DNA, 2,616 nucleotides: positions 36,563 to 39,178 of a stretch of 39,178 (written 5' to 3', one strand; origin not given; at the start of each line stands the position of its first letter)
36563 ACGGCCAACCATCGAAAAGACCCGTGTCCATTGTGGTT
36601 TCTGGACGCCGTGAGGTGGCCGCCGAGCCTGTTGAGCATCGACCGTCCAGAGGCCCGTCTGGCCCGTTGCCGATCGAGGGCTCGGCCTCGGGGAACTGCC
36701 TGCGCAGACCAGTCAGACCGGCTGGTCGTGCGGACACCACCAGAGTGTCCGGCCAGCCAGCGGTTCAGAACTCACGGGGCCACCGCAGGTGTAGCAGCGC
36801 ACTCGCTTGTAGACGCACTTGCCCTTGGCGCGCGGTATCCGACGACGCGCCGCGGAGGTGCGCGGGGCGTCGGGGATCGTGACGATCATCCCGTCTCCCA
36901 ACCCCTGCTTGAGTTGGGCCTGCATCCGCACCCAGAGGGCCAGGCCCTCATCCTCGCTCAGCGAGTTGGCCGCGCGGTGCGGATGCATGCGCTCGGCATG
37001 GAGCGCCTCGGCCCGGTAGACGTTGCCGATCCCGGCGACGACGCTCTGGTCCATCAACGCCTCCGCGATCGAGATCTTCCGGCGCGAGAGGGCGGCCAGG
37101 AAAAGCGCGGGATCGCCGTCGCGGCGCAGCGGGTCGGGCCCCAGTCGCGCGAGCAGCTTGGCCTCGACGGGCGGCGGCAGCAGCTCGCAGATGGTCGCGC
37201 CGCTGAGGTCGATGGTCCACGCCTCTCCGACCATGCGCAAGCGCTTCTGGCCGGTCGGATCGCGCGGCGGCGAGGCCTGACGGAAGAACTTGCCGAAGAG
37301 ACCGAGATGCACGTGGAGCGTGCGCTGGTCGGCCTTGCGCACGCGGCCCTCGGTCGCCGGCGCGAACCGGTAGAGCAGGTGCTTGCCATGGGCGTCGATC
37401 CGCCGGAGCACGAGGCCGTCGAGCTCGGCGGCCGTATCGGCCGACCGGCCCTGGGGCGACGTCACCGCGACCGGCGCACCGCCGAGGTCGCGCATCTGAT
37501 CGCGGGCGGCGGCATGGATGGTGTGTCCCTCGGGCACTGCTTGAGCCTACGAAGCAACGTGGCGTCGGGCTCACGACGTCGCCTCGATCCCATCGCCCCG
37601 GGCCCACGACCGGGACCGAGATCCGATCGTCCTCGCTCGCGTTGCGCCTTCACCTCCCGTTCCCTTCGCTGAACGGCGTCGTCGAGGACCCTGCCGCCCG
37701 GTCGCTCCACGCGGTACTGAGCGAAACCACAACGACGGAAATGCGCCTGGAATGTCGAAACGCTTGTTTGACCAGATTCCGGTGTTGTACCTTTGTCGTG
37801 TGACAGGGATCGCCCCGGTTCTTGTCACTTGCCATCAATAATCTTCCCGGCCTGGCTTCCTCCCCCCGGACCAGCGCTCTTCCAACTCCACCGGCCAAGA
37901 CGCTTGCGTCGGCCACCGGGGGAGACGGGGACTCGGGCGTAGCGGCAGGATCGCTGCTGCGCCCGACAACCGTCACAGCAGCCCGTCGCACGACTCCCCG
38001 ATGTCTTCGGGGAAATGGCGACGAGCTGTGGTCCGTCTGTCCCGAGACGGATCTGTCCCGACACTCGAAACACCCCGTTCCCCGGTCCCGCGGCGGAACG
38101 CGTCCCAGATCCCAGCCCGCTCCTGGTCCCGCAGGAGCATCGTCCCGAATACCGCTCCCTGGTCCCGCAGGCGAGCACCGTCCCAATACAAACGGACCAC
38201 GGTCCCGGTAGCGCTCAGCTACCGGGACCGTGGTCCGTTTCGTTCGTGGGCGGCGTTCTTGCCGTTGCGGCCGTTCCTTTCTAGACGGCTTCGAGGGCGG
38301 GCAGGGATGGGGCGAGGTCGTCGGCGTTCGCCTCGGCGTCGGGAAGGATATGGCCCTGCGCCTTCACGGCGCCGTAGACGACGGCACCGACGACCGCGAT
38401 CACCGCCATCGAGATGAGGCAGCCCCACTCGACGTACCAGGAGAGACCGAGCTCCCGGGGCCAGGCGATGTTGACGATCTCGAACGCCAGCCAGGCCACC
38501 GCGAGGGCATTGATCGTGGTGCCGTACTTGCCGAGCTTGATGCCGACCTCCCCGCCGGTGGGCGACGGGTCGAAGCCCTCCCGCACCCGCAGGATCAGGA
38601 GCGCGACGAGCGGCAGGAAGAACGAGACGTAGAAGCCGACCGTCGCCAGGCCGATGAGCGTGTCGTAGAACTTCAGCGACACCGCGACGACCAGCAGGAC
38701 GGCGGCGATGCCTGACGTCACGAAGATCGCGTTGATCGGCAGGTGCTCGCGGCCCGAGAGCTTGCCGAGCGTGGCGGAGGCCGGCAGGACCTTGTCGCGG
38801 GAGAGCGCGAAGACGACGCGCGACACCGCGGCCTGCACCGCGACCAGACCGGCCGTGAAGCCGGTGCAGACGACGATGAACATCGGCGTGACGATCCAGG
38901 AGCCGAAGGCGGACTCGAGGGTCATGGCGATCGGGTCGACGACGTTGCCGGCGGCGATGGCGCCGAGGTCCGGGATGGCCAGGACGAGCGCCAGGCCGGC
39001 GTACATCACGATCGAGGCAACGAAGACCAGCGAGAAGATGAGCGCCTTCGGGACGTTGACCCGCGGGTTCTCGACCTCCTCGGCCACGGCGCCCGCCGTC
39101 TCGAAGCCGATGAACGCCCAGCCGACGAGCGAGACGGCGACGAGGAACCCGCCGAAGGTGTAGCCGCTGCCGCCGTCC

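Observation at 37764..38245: Candidate undescribed small RNA: four hairpins with identical GUCCCG hexaloops alternating with GUCCC linkers, closed by a perfect terminator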

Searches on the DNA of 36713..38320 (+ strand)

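Call 4: search_rna_families(source=window, start=37500, end=38320, threshold=evalue, max_evalue=10, show_alignments=2)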
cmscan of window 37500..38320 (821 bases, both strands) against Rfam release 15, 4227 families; matches with E-value up to 10: 7.
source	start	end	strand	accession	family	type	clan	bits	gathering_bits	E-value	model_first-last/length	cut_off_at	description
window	38189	38241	-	RF00976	mir-583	Gene; miRNA;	-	31.1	80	0.00028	1-62/62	no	mir-583 microRNA precursor family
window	38193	38237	-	RF03582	mir-m22-1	Gene; miRNA;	-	21.1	80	0.85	1-67/67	no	mir-m22-1 microRNA precursor family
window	38193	38237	+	RF03582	mir-m22-1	Gene; miRNA;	-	21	80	0.88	1-67/67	no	mir-m22-1 microRNA precursor family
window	38177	38253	-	RF04057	MIR1432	Gene; miRNA;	-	20.7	90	0.49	1-89/89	no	MIR1432 microRNA precursor family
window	38195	38234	-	RF00851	mir-230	Gene; miRNA;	-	17.7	72.7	0.88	1-82/82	no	mir-230 microRNA precursor family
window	38188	38253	+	RF02835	Bcj11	Gene; sRNA;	-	16.1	49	5.1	1-122/122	no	Burkholderia RNA 11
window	38170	38195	+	RF01079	RF_site3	Cis-reg; frameshift_element;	-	15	50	9.3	9-39/39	no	Putative RNA-dependent RNA polymerase ribosomal frameshift site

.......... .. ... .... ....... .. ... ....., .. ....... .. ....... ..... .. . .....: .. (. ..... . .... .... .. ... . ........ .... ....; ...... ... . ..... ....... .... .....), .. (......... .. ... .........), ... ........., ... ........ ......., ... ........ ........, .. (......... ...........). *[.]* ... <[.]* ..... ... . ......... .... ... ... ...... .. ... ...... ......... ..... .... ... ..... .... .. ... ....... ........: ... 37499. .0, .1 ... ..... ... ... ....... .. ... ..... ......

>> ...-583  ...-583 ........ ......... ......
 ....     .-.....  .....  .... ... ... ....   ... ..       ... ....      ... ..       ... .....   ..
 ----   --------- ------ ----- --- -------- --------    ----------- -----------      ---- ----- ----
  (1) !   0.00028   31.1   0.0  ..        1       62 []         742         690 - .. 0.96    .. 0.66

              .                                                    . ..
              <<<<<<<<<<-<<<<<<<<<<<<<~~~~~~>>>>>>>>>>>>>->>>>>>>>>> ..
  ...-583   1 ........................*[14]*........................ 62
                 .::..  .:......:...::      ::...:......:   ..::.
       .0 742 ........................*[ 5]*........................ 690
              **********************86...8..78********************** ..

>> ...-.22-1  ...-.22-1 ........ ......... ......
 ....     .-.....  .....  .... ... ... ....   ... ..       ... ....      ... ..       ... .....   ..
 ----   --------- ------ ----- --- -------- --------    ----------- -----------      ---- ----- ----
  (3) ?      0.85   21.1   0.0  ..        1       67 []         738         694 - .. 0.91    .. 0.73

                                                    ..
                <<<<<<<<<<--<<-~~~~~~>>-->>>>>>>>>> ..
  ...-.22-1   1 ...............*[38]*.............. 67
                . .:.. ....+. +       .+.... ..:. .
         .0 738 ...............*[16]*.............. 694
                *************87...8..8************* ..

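Call 49: build_rna_model(alignment_id=A6, structure=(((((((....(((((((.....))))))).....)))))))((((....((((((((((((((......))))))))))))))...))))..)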
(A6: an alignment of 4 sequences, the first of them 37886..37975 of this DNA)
Model R1 built from alignment A6 (4 sequences, 93 columns); structure: as given.
model positions 91; base pairs 32; branch points 1; effective number of sequences 0.77; information 0.626 bits per position. Calibrated on 0.2 Mb of random sequence (short: E-values are rough).
structure used (alignment columns):
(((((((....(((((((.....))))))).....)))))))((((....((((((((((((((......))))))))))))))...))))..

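Call 50: search_with_rna_model(model_id=R1, sources=[window, L001, L002, L003, L004, L005, L006, L007, L008, L009, L010, L011, L012, L013, L014, L015, L016, L017, L018, L019, L020, L021, L022, L023, L024, L025, L026, L027, L028, L029, L030, L031, L032, L033, L034, L035, L036, L037, L038, L039, L040, L041, L042, L043, L044, L045, L046, L047, L048, L049, L050, L051, L052, L053, L054, L055, L056, L057, L058, L059, L060, L061, L062, L063, L064, L065, L066, L067, L068, L069, L070, L071, L072, L073, L074, L075, L076, L077, L078, L079, L080, L081, L082, L083, L087, L088, L089, L090], max_evalue=10, show_alignments=0)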
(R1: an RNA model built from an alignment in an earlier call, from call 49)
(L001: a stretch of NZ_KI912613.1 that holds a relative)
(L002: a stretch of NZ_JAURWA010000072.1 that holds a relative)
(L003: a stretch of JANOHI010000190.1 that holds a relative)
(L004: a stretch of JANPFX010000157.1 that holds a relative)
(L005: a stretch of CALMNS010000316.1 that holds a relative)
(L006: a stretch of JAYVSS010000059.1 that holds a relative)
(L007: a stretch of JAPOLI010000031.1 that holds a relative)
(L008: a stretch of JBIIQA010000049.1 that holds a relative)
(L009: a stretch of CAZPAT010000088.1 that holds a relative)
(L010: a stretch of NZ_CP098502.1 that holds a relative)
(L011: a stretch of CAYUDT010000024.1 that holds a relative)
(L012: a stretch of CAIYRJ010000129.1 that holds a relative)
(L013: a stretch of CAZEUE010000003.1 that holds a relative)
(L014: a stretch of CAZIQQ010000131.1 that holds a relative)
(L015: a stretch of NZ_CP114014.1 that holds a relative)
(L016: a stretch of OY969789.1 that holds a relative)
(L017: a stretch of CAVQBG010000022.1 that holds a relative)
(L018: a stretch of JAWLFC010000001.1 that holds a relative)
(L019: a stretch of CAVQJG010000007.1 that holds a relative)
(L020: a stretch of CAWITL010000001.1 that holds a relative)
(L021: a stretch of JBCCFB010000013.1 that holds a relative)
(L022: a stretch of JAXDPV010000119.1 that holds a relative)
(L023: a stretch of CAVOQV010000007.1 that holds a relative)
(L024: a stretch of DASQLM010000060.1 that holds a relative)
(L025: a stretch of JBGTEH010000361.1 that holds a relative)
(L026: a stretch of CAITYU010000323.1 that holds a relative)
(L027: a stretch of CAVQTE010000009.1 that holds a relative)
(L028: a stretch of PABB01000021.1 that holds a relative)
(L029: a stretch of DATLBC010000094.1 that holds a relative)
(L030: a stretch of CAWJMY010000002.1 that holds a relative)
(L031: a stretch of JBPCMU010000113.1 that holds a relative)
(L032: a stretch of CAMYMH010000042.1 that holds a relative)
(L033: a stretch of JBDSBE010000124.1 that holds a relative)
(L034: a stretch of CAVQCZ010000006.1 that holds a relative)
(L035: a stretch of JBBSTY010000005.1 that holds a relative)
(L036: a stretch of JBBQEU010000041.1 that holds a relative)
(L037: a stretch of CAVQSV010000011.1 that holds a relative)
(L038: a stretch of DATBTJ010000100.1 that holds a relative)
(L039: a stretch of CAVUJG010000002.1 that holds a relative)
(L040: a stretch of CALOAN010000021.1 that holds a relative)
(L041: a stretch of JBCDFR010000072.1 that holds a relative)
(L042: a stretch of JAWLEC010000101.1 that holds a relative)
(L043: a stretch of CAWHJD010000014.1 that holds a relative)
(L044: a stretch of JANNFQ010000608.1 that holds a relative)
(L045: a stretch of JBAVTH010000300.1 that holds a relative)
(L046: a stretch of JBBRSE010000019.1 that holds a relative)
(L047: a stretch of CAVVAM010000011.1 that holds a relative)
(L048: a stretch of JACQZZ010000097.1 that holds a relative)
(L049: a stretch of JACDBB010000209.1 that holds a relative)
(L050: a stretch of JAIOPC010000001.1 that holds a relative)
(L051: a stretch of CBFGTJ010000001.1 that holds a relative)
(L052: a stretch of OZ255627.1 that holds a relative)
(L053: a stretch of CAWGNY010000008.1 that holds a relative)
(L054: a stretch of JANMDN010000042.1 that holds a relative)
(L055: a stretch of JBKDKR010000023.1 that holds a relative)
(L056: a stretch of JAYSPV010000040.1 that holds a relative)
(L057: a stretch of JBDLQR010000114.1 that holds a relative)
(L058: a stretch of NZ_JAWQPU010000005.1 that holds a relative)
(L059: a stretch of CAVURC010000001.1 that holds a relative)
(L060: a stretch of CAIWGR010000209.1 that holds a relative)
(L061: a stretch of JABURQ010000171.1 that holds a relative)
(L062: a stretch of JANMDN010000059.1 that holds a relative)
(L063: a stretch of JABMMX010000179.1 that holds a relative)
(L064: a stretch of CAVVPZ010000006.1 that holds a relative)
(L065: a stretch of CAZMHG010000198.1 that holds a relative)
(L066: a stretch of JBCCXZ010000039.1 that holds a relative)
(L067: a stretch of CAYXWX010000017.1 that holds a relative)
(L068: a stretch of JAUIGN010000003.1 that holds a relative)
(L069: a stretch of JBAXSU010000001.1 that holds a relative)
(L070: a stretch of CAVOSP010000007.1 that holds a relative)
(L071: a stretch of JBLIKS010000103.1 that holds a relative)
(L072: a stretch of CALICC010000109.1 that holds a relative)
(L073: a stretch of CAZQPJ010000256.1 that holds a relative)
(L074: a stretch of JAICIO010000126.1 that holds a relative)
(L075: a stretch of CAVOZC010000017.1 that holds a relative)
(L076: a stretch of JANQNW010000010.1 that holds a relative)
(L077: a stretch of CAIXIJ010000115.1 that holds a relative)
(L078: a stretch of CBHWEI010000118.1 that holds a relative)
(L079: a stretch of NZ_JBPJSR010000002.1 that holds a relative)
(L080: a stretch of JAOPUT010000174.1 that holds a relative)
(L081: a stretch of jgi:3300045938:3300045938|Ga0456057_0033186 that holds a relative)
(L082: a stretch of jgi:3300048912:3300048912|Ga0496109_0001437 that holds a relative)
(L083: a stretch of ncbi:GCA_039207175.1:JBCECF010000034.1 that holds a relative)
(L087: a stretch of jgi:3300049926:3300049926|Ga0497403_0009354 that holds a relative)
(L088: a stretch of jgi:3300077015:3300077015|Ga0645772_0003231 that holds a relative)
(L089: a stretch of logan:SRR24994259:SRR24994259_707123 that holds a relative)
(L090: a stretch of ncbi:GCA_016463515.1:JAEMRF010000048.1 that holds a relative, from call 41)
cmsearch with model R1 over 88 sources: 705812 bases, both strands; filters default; matches with E-value up to 10: 35.
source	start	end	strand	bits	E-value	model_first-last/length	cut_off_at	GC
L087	200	292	-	102.9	1.7e-16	1-91/91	no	0.75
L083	2717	2807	-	102.9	1.7e-16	1-91/91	no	0.77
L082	5664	5756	-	99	9.2e-16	1-91/91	no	0.72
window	37886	37975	+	98.3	1.2e-15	1-91/91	no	0.72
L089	1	79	-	57.2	8.1e-08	1-78/91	3'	0.78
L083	2768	2832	+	24.7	0.12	1-91/91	no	0.75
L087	165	248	+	22.2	0.36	1-91/91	no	0.79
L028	7226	7312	-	21.3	0.52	1-91/91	no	0.67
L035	5808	5916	+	19.9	0.98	1-91/91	no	0.71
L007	5681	5742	+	19.7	1.1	1-91/91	no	0.74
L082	5636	5716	+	19.7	1.1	1-91/91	no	0.74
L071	866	962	-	18.5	1.8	1-91/91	no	0.71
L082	8244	8308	-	18.4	1.9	1-91/91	no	0.78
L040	3133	3186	-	18.3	2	1-91/91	no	0.78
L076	8689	8757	+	17.7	2.5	1-91/91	no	0.7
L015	8564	8626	-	17.3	3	1-91/91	no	0.73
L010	6189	6259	+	17.1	3.3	1-91/91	no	0.76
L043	2656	2745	+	16.4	4.4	1-91/91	no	0.71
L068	8318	8395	-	16.4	4.4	1-91/91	no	0.71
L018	4059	4133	+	16.4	4.5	1-91/91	no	0.79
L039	2933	3027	-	16.1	5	1-91/91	no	0.71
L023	5742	5857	-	16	5.3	1-91/91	no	0.71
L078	8108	8197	+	16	5.3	1-91/91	no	0.74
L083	7068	7144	+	16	5.3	1-91/91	no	0.77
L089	1405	1496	-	16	5.4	1-91/91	no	0.72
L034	5585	5653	+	15.8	5.8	1-91/91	no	0.72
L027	4637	4693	-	15.4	7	1-91/91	no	0.68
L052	3332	3403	+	15.4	7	1-91/91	no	0.61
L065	733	792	-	15.3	7.3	1-91/91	no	0.75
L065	4901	4968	+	15.2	7.5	1-91/91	no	0.74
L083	4951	5033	-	15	8.1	1-91/91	no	0.71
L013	900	1006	-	14.8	9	1-91/91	no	0.71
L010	6305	6390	+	14.6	9.7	1-91/91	no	0.74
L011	2627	2685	+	14.6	9.7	1-91/91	no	0.76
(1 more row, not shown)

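Call 57: search_rna_families(sources=[L087, L083, L082], threshold=evalue, max_evalue=5)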
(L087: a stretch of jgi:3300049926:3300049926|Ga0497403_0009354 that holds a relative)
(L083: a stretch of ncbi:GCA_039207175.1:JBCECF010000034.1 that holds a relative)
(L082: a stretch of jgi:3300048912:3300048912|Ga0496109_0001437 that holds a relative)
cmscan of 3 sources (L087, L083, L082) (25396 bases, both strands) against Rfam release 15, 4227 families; matches with E-value up to 5: 6.
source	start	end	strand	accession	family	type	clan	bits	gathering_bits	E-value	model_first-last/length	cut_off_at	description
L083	817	925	-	RF00442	Guanidine-I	Cis-reg; riboswitch;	-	84.4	63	5.3e-14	1-107/107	no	Guanidine-I riboswitch aptamer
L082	3621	3729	-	RF00442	Guanidine-I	Cis-reg; riboswitch;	-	83.3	63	9.3e-14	1-107/107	no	Guanidine-I riboswitch aptamer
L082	8888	8931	-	RF04016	mir-4873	Gene; miRNA;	-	30.2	100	0.049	1-78/78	no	mir-4873 microRNA precursor family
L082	11145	11209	+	RF03934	mir-m107-1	Gene; miRNA;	-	27.4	83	0.31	1-65/65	no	mir-m107-1 microRNA precursor family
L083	6730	6777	-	RF03397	mir-1234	Gene; miRNA;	-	26.1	70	2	1-57/57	no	mir-1234 microRNA precursor family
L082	1521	1557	-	RF01333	CRISPR-DR20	Gene; CRISPR;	-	22.9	42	1.1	1-36/36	no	CRISPR RNA direct repeat element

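Call 65: search_with_rna_model(model_id=R1, sources=[window, L082, L083, L087, L089, L092], max_evalue=0.001, make_alignment=true, show_alignments=0)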
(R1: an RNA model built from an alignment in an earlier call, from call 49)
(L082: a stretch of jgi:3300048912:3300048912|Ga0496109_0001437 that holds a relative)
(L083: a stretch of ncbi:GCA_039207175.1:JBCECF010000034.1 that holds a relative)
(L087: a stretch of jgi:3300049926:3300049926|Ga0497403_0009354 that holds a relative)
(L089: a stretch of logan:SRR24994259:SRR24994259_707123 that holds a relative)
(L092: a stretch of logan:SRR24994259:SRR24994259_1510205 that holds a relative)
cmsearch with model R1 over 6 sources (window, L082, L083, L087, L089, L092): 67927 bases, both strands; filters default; matches with E-value up to 0.001: 6.
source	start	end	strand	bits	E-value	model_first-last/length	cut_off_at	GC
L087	200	292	-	102.9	1.6e-17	1-91/91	no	0.75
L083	2717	2807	-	102.9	1.6e-17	1-91/91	no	0.77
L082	5664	5756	-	99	8.9e-17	1-91/91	no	0.72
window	37886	37975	+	98.3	1.2e-16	1-91/91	no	0.72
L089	1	79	-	57.2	7.8e-09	1-78/91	3'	0.78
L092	1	79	-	52.4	6.3e-08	1-78/91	3'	0.78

Alignment A7: 6 matches aligned to the model, 94 columns, each read 5' to 3' on its own strand. Consensus structure (alignment columns), stored with it:
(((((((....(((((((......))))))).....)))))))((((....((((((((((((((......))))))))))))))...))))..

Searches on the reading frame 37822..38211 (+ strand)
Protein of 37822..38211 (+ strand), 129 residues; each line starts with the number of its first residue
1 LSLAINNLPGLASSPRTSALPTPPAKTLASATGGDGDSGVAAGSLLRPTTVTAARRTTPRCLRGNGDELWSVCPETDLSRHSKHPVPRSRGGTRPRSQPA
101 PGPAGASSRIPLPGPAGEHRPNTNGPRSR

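Call 11: search_protein_families(library=pfam, proteins=[window:37822-38211:+], max_evalue=0.01)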
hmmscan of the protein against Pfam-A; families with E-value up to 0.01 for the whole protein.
window:37822-38211:+ (129 aa): 0 families

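Call 77: find_homologous_proteins(query=window:37822-38211:+, max_evalue=10)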
Query window:37822-38211:+: 168 candidates shared short words with the query, none scored E <= 10.

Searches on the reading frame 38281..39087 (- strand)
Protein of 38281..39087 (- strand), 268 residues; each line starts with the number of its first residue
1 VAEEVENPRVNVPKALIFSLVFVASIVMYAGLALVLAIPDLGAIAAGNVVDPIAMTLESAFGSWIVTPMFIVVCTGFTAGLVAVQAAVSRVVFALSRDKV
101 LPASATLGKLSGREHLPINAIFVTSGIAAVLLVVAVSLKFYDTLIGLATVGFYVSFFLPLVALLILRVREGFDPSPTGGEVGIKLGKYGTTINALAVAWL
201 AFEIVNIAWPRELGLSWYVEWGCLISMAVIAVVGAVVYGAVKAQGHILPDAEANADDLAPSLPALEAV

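Call 11: search_protein_families(library=pfam, proteins=[window:38281-39087:-], max_evalue=0.01)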
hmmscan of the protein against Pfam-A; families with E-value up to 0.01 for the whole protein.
window:38281-39087:- (268 aa): 2 families
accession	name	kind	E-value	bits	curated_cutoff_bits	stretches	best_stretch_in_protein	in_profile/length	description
PF13520.12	AA_permease_2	-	1.6e-26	93.7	27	1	1-216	210-412/427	Amino acid permease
PF00324.27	AA_permease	-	7.3e-11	41.9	24.6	1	1-202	214-417/470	Amino acid permease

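Call 40: find_homologous_proteins(query=window:38281-39087:-, max_evalue=1e-40)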
Query window:38281-39087:- (268 aa): 14 proteins with E <= 1e-40 among 8000 candidates.
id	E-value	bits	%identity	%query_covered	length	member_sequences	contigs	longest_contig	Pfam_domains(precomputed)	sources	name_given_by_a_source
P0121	6.1e-162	555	100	100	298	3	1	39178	PF13520.13,PF00324.28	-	-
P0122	2.2e-112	393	73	97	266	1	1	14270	PF13520.13,PF00324.28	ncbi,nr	ncbi:MAG: amino acid permease, partial [Solirubrobacteraceae bacterium]|nr:amino acid permease [Soli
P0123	4.9e-60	222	52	92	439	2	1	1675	PF13520.13,PF00324.28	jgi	-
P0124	1.1e-59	220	44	96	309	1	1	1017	PF13520.13,PF00324.28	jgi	jgi:amino acid transporter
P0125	5.7e-59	218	49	92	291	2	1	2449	PF13520.13,PF00324.28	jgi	jgi:amino acid transporter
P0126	5.7e-57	211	47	82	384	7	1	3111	PF13520.13,PF00324.28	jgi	jgi:amino acid transporter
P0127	2.7e-56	209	51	83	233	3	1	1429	PF13520.13,PF00324.28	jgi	jgi:amino acid transporter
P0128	6.7e-55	205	46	89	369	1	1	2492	PF13520.13,PF00324.28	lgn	-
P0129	8.4e-52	195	52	79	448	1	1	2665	PF13520.13,PF00324.28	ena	-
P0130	7.2e-51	191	48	87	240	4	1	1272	PF13520.13,PF00324.28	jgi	-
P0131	1.9e-47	180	42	84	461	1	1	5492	PF13520.13,PF00324.28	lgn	-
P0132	3.6e-44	170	42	88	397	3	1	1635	PF13520.13,PF00324.28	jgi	jgi:amino acid transporter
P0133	3.1e-42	163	40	96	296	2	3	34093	PF13520.13,PF00324.28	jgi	jgi:amino acid transporter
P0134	2.0e-41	161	42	91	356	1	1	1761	PF13520.13,PF00324.28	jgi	jgi:amino acid transporter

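Call 41: find_encoding_contigs(protein=P0122, flank=5000, max_places=3)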
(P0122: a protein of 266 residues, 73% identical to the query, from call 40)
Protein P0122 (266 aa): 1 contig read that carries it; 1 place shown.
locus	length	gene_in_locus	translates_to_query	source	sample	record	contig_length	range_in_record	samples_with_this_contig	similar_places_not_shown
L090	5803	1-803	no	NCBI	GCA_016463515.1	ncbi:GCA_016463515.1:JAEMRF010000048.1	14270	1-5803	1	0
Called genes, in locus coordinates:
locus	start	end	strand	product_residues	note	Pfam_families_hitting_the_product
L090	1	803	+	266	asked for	PF00324:AA_permease, PF13520:AA_permease_2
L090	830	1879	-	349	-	PF04250:DUF429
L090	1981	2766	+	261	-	PF00378:ECH_1, PF16113:ECH_2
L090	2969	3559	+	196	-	PF04542:Sigma70_r2, PF08281:Sigma70_r4_2, PF04545:Sigma70_r4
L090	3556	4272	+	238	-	PF10099:RskA_C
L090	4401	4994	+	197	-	-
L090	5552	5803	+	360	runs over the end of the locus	PF00106:adh_short, PF13561:adh_short_C2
